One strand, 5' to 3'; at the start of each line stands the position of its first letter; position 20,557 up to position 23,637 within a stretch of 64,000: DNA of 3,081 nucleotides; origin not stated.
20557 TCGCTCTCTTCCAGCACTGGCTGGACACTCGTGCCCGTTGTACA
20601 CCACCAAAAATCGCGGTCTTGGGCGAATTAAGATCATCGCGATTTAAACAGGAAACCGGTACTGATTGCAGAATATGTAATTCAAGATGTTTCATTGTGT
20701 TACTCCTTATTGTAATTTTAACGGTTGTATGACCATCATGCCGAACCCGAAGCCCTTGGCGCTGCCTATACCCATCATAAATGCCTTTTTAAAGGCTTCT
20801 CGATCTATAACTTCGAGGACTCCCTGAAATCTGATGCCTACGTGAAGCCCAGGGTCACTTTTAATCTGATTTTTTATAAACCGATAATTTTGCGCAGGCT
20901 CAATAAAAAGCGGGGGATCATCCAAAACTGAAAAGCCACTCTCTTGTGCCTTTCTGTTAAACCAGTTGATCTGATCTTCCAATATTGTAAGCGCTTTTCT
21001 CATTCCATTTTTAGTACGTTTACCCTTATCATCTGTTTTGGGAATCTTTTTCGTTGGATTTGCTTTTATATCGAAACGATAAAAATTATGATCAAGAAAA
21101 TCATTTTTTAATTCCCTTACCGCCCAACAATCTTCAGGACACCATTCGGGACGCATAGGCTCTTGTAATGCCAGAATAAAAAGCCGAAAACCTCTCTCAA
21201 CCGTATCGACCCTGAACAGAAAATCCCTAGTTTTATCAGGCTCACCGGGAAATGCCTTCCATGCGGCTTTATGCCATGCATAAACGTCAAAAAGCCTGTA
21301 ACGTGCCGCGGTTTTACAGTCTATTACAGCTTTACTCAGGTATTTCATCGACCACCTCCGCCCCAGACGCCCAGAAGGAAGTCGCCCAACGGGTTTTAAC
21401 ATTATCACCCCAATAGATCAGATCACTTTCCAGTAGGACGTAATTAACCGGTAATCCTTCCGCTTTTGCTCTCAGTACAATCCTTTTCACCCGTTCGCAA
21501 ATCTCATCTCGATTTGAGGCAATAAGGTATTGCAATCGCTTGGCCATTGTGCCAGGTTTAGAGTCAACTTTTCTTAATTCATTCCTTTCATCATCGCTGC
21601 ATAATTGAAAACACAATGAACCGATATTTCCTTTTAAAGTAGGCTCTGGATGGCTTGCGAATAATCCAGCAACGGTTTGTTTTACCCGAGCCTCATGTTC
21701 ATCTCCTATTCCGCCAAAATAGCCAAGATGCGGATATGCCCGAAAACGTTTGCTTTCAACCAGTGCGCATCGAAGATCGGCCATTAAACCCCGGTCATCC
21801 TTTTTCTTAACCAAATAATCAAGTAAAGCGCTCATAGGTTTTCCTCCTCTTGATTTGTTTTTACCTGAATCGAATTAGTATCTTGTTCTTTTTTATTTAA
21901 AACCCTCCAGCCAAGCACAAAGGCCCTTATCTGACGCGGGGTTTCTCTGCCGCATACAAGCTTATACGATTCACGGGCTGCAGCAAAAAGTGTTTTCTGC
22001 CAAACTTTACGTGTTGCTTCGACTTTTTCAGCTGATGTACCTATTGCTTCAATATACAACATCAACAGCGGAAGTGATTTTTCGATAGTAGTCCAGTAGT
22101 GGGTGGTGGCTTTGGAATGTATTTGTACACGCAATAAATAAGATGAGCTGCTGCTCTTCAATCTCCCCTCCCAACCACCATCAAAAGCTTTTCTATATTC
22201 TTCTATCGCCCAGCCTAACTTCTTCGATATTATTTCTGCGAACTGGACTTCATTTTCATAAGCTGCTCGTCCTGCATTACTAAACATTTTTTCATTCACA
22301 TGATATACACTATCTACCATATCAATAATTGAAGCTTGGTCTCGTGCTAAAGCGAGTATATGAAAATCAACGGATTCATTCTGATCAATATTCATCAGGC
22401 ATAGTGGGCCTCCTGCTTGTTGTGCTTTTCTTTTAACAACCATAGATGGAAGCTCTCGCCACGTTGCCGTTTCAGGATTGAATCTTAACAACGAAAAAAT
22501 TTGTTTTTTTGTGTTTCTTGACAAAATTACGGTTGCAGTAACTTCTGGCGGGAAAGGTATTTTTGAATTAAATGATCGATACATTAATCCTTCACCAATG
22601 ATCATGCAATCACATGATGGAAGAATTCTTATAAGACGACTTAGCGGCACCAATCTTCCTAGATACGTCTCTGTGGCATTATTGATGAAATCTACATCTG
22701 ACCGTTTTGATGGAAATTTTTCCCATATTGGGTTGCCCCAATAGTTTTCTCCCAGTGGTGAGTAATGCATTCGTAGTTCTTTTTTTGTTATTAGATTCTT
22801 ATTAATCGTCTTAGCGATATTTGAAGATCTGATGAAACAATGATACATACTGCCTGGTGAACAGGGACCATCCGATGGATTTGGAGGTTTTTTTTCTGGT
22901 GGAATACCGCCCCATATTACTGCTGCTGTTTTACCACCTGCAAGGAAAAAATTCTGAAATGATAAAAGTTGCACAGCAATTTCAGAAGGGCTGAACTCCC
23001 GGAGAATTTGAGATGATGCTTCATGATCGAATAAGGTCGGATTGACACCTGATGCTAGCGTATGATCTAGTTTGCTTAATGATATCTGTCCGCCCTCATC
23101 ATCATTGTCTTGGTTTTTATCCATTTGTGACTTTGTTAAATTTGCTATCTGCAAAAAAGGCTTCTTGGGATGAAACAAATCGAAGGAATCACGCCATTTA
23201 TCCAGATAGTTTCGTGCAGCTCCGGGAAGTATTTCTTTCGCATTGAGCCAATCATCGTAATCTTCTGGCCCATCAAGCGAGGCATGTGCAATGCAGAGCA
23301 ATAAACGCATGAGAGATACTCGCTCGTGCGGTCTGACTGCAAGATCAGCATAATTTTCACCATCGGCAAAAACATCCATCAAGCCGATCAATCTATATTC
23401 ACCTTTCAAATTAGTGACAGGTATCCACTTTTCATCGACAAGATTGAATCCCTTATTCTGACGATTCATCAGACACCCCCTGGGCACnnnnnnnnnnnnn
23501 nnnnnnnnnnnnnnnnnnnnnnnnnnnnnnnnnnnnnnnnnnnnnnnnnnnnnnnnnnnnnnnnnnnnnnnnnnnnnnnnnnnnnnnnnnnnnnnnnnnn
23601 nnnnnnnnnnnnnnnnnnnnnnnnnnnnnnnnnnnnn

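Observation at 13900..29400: Complete type I-E CRISPR-Cas system on a low-GC island in a high-GC chromosome, with non-canonical gene order (cas6e ahead of cas7e-cas5e)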

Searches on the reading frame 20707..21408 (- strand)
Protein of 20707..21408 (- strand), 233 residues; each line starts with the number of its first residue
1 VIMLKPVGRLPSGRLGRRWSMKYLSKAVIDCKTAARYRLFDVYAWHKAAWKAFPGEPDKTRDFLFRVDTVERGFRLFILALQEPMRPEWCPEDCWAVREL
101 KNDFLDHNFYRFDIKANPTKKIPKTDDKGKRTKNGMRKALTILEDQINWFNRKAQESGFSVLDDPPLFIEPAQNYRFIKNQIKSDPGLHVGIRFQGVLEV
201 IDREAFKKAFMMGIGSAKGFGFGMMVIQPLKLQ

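Call 7: search_protein_families(library=ncbifam, proteins=[window:20707-21408:-])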
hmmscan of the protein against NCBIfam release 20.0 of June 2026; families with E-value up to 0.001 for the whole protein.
window:20707-21408:- (233 aa): 1 family
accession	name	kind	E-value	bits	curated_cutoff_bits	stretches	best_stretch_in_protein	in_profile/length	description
TIGR01907.1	casE_Cse3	equivalog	2.5e-37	129.2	45.2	1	23-230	2-208/208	type I-E CRISPR-associated protein Cas6/Cse3/CasE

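Call 31: search_protein_families(library=padloc, proteins=[window:20707-21408:-])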
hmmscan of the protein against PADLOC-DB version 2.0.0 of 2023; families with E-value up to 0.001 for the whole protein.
window:20707-21408:- (233 aa): 6 families
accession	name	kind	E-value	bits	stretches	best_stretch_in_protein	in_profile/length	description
PDLC01617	Cas6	-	1.2e-40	137.9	1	23-229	1-192/192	"CAS-I,CAS-II,CAS-III,CAS-IV,CAS-V,CAS-VI; crRNAmaturation"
PDLC00954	Cas6e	-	6.8e-38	129.2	1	23-230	2-208/208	"CRISPR-associated protein Cas6/Cse3/CasE, subtype I-E/ECOLI"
PDLC01340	Cas6e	-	7.6e-34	115.8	1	23-229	2-188/188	"CAS-I,CAS-II,CAS-III,CAS-IV,CAS-V,CAS-VI; crRNAmaturation"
PDLC01277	Cas6e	-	2.5e-30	104.3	1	23-224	2-174/174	"CAS-I,CAS-II,CAS-III,CAS-IV,CAS-V,CAS-VI; crRNAmaturation"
PDLC01711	typeIV_Cas6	-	2.6e-07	28.8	1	136-227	99-186/189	Cas6_0_IVA3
PDLC01716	typeIV_Cas6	-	4.2e-05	21.6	1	193-227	150-184/188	Cas6_5_IV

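Call 52: search_solved_structures(query=window:20707-21348:-, show_alignments=2)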
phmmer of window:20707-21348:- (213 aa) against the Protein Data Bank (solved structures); distinct sequences matched with E-value up to 0.001: 7.
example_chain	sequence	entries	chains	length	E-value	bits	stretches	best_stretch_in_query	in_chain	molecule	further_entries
4u7u_D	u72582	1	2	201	1.6e-12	50.6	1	3-210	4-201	CRISPR system Cascade subunit CasE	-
4qyz_K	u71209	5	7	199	1.8e-12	50.5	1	3-210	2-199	CRISPR system Cascade subunit CasE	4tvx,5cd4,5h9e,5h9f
4dzd_A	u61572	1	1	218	2.1e-12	50.2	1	3-210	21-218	Uncharacterized protein ygcH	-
2y8w_A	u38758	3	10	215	2.9e-09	39.9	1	3-209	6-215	CSE3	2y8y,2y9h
1wj9_A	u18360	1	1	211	3.1e-09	39.8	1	3-209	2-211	CRISPR-associated protein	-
3qrp_A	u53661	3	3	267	6.1e-09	38.9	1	3-209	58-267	Putative uncharacterized protein TTHB192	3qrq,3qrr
8yb6_B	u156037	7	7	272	7.1e-07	32.1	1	172-211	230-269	CRISPR-associated endoribonuclease Cse3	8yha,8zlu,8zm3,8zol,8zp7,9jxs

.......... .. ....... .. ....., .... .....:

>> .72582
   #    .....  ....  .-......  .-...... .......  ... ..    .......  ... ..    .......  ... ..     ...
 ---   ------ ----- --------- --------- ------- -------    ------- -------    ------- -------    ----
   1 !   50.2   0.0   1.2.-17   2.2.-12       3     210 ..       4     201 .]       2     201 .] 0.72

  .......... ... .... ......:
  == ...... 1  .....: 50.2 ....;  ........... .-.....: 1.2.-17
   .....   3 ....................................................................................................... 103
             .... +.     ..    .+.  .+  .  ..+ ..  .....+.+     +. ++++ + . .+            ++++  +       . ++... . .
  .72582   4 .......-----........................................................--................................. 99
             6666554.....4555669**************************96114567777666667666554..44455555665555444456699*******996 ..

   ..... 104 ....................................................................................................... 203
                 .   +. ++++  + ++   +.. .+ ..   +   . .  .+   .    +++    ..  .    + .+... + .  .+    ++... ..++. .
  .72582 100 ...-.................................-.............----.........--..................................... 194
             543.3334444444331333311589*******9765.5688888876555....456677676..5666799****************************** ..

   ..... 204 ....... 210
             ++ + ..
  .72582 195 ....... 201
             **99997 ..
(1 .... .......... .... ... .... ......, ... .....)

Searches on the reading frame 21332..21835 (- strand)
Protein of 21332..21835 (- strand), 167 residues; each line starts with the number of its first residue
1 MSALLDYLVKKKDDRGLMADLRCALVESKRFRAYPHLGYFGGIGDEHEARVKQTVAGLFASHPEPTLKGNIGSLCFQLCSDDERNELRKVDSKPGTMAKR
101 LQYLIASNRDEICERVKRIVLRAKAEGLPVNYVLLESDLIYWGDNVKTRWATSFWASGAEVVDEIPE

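Call 7: search_protein_families(library=ncbifam, proteins=[window:21332-21835:-])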
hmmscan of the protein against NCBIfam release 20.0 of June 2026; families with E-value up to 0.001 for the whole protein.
window:21332-21835:- (167 aa): 1 family
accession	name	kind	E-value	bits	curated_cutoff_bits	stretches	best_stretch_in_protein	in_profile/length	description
TIGR02548.2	casB_cse2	equivalog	4.6e-12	46.4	28.5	1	47-156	56-165/167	type I-E CRISPR-associated protein Cse2/CasB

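Call 31: search_protein_families(library=padloc, proteins=[window:21332-21835:-])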
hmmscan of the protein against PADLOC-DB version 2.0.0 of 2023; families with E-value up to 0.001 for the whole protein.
window:21332-21835:- (167 aa): 5 families
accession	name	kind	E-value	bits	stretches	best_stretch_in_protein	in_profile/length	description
PDLC01344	Cas11e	-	3.9e-16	58.1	1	15-155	1-127/128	CAS-I-E; effector_SS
PDLC01624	Cas11e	-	1.1e-13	50.1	1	19-155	3-125/125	CAS-I-E; effector_SS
PDLC01000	Cas11e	-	3.9e-12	44.9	1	16-156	18-158/159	CRISPR type I-E/ECOLI-associated protein CasB/Cse2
PDLC01283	Cas11e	-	1.5e-11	42.9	1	12-156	9-140/141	CAS-I-E; effector_SS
PDLC01501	Cas11e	-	7.7e-08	30.5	1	10-147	16-161/188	CAS-I-E; effector_SS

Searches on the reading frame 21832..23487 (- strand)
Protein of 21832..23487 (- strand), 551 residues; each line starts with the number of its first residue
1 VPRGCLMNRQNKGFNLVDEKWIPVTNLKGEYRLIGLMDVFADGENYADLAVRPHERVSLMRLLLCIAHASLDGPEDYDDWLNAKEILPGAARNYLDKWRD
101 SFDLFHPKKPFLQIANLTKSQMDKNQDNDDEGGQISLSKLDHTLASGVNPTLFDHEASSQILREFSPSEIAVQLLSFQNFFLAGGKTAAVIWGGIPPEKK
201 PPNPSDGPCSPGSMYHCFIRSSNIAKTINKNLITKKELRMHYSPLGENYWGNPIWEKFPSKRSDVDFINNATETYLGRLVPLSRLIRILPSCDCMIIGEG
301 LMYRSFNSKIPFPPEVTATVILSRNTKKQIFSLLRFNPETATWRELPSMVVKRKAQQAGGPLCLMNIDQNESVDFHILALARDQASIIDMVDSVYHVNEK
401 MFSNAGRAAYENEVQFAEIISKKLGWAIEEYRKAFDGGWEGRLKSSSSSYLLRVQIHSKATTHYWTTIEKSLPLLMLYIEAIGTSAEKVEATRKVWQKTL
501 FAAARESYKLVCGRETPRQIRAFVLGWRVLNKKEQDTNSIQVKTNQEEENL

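Call 7: search_protein_families(library=ncbifam, proteins=[window:21832-23487:-])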
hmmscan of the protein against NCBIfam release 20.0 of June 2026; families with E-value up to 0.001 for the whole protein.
window:21832-23487:- (551 aa): 2 families
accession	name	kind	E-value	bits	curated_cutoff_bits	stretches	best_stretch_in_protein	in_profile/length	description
TIGR02547.1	casA_cse1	equivalog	9.1e-37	127.1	70.05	1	15-522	1-483/504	type I-E CRISPR-associated protein Cse1/CasA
NF007247.0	PRK09693.1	equivalog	3.7e-11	42.4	576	1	15-120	2-109/502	type I-E CRISPR-associated protein Cse1/CasA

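Call 31: search_protein_families(library=padloc, proteins=[window:21832-23487:-])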
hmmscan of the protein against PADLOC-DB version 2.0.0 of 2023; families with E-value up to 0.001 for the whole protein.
window:21832-23487:- (551 aa): 4 families
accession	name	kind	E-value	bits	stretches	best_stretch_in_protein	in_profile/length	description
PDLC01342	Cas8e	-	2e-66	223.4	1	14-508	1-431/432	CAS-I-E; effector_LS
PDLC01622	Cas8e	-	9.5e-64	214.2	1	23-506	1-422/423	CAS-I-E; effector_LS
PDLC01282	Cas8e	-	2.2e-43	146.9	1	15-523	1-438/454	CAS-I-E; effector_LS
PDLC00999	Cas8e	-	2.4e-37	127.1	1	15-522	1-483/504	CRISPR type I-E/ECOLI-associated protein CasA/Cse1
